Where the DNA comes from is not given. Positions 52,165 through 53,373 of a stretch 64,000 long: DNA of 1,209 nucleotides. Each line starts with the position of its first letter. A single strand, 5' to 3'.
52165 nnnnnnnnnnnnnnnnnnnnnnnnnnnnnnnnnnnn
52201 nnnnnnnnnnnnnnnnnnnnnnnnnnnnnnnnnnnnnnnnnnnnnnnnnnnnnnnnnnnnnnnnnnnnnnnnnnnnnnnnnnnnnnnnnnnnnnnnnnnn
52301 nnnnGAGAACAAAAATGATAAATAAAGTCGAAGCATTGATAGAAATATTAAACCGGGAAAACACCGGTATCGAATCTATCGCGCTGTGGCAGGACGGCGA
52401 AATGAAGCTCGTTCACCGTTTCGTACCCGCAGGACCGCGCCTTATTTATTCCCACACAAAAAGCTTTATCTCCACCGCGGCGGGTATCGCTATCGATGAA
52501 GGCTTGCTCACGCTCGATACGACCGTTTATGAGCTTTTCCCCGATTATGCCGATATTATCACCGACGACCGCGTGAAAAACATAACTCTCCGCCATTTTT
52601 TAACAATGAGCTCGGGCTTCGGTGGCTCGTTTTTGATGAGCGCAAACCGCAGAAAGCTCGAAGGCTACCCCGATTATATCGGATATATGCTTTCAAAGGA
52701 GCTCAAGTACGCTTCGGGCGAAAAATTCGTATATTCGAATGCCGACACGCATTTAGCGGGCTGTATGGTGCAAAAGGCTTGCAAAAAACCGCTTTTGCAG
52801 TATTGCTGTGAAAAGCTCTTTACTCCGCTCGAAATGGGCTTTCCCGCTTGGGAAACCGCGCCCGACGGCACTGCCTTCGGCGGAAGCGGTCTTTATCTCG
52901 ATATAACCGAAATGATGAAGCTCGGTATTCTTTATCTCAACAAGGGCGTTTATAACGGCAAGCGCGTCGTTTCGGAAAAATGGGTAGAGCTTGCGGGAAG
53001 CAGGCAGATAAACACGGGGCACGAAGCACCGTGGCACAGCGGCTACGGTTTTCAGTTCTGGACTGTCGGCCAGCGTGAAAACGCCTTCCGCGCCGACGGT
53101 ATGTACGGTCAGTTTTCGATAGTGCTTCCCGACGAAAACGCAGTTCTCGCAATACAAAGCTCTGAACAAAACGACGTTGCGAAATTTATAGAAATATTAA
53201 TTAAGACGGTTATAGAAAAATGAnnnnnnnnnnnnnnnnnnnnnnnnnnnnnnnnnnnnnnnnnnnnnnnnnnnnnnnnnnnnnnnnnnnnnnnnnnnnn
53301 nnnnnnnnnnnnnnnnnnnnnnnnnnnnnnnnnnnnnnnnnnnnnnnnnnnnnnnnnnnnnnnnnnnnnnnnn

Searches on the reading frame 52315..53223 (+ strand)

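Call 12: search_protein_families(library=pfam, proteins=[window:52315-53223:+], max_evalue=0.001)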
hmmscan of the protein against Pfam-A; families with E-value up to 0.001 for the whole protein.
window:52315-53223:+ (302 aa): 1 family
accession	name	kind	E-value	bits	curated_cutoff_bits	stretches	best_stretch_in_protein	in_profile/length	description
PF00144.29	Beta-lactamase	-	1.3e-28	100.6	27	1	44-286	52-312/329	Beta-lactamase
